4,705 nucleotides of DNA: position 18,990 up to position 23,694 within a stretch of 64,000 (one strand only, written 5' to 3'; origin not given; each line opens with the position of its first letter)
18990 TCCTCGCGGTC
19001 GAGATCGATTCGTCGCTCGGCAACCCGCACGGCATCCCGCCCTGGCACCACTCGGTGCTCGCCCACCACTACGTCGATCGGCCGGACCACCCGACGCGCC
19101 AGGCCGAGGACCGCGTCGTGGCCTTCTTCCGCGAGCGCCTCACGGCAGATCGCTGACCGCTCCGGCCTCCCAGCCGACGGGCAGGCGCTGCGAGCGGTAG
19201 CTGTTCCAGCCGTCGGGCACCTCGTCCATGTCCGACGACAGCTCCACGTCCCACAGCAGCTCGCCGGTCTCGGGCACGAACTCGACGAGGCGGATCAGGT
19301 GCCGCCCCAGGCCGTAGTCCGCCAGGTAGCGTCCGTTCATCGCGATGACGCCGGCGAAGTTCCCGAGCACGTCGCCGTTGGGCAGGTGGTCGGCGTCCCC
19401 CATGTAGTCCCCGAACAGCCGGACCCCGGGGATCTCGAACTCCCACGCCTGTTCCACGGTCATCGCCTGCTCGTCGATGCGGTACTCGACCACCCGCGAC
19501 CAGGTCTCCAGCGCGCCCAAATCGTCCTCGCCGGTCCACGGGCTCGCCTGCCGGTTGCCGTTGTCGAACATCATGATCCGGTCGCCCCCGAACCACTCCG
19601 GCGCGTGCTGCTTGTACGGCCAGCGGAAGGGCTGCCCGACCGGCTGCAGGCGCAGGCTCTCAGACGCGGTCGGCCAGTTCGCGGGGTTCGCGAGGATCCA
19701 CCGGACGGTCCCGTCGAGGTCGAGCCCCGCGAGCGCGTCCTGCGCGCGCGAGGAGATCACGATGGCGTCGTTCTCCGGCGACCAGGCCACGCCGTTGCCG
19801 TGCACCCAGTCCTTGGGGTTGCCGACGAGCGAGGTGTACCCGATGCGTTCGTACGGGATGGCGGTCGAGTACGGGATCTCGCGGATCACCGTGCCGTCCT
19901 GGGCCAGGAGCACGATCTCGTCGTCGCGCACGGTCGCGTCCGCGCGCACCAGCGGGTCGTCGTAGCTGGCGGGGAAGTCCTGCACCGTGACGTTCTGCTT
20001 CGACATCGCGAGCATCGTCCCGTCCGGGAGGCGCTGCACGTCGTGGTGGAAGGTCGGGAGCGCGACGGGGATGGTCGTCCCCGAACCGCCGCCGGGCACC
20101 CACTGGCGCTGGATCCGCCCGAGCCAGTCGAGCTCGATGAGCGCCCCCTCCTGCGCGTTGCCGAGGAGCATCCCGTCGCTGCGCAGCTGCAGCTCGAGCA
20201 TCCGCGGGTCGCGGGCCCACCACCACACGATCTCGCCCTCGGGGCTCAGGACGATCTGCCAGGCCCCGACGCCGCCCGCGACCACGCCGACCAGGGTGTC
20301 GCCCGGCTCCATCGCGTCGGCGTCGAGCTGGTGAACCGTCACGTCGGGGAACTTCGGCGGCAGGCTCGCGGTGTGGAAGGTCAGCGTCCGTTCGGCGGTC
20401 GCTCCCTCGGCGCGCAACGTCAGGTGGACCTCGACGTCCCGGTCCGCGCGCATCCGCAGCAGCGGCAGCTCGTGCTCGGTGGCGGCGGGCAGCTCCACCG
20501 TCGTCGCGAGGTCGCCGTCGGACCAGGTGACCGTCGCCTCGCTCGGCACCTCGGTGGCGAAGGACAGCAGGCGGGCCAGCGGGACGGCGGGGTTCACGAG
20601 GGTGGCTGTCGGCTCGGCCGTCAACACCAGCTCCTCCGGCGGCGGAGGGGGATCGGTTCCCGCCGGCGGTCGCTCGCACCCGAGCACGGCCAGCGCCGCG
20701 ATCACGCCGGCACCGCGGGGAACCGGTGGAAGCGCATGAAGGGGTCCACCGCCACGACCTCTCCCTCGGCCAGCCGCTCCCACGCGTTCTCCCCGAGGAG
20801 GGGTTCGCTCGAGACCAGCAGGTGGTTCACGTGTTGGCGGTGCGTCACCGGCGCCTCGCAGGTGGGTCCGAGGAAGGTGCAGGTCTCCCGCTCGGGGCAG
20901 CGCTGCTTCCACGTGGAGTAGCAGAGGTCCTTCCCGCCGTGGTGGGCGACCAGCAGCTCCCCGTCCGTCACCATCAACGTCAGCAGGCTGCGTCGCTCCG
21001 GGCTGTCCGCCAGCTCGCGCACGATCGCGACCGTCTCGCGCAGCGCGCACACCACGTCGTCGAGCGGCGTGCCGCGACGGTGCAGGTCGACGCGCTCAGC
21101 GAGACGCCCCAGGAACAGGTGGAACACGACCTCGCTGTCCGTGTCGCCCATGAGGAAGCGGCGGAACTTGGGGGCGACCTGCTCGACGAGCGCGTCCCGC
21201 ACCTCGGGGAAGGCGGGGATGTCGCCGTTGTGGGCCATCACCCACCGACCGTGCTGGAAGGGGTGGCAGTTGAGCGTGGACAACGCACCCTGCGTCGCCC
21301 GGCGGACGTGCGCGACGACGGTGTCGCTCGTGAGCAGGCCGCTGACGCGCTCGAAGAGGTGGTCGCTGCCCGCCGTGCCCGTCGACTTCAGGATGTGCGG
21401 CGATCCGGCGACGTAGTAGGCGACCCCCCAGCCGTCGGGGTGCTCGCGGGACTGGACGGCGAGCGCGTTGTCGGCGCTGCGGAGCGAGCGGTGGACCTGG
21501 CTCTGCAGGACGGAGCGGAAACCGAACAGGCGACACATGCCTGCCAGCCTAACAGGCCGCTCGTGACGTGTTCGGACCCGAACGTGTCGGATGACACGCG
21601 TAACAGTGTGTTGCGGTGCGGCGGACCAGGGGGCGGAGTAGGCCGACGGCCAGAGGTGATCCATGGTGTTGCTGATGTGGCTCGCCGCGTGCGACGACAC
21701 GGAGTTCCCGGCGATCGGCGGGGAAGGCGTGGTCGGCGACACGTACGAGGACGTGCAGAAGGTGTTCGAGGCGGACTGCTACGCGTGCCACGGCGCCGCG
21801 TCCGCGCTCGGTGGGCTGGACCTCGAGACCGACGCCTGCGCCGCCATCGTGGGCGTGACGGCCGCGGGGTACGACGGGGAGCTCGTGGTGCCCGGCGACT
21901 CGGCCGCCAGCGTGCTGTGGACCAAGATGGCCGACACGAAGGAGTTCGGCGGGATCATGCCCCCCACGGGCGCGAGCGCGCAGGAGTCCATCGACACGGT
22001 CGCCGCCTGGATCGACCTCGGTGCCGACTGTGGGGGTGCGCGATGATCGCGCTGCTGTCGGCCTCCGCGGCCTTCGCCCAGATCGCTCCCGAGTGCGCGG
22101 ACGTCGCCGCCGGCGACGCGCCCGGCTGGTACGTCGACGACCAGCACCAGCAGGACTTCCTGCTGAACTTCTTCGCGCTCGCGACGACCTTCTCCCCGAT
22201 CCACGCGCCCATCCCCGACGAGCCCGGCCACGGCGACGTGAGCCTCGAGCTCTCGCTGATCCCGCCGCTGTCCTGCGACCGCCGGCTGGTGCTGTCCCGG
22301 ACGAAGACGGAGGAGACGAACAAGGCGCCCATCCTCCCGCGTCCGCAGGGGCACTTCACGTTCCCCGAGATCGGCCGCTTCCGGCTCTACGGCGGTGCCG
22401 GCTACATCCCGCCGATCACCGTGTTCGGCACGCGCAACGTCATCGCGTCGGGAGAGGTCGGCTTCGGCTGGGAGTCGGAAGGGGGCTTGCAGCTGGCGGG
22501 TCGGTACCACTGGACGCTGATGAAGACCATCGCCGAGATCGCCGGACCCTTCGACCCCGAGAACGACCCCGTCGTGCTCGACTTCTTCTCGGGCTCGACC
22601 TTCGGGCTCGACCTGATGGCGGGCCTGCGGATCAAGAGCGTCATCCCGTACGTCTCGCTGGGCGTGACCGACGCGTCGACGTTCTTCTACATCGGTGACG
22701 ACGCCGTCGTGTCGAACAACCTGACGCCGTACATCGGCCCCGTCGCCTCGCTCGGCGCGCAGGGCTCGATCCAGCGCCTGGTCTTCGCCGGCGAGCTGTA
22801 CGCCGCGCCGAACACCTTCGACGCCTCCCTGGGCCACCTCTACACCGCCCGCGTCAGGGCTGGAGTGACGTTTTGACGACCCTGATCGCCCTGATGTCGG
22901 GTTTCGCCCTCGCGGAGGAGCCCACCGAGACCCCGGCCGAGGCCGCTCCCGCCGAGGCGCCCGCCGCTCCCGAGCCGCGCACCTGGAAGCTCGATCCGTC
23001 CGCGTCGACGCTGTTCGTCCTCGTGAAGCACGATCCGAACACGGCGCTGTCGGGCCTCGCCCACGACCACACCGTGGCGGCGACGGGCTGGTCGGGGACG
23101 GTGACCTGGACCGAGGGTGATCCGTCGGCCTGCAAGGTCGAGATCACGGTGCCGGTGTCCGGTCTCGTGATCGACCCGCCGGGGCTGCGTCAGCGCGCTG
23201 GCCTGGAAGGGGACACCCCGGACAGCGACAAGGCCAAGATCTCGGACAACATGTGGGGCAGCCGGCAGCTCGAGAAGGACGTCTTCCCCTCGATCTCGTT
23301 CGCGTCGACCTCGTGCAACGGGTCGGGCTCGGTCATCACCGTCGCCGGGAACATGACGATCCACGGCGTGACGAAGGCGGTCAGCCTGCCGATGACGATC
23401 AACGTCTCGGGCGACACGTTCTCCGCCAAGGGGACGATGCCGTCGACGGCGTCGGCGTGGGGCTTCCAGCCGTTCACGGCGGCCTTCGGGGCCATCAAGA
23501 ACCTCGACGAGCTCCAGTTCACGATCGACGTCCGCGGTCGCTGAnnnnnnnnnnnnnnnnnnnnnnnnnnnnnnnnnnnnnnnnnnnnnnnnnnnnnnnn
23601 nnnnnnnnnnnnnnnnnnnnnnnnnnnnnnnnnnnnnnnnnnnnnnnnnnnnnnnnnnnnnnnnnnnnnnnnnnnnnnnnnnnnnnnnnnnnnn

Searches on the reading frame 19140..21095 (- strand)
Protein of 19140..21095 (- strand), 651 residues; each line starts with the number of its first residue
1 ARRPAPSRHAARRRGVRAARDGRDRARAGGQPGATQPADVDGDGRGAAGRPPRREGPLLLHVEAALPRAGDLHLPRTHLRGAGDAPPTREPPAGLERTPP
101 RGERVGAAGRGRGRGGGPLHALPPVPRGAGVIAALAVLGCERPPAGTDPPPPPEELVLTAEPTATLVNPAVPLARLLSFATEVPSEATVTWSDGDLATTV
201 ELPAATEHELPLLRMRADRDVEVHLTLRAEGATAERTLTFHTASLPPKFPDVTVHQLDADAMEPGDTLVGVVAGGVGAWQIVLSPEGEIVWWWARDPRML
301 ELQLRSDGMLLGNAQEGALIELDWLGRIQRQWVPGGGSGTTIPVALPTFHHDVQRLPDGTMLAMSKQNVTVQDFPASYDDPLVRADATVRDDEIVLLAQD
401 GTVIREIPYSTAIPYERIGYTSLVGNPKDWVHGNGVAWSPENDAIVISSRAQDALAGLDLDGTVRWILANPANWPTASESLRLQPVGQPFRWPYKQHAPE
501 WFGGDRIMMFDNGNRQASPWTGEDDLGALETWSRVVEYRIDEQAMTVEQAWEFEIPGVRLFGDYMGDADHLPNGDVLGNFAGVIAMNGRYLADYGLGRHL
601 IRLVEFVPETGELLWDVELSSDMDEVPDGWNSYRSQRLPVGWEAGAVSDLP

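Call 6: search_protein_families(library=pfam, proteins=[window:19140-21095:-], max_evalue=0.001)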
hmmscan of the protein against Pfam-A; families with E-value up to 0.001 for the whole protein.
window:19140-21095:- (651 aa): 2 families
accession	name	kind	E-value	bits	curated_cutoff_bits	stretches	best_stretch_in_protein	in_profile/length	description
PF05935.17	Arylsulfotrans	-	2.4e-51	175.4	24.2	1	285-623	35-367/374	Arylsulfotransferase (ASST)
PF14269.12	Arylsulfotran_2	-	9e-05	22.4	27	1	348-577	58-276/301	Arylsulfotransferase (ASST)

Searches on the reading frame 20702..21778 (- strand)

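Call 6: search_protein_families(library=pfam, proteins=[window:20702-21778:-], max_evalue=0.001)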
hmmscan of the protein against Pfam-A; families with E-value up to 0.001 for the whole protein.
window:20702-21778:- (358 aa): 2 families
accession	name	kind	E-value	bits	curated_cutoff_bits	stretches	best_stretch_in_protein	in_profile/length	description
PF13230.11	GATase_4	-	2e-28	99.5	23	1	81-343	1-247/272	Glutamine amidotransferases class-II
PF13522.11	GATase_6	-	4.5e-12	46.5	27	1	148-252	6-94/130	Glutamine amidotransferase domain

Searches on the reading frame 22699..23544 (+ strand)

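Call 8: search_protein_families(library=pfam, proteins=[window:22699-23544:+], max_evalue=0.001)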
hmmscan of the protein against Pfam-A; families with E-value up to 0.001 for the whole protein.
window:22699-23544:+ (281 aa): 1 family
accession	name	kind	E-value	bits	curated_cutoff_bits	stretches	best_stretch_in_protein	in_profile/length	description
PF04264.18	YceI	-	1.1e-16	62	23.7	1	96-263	1-135/150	YceI-like domain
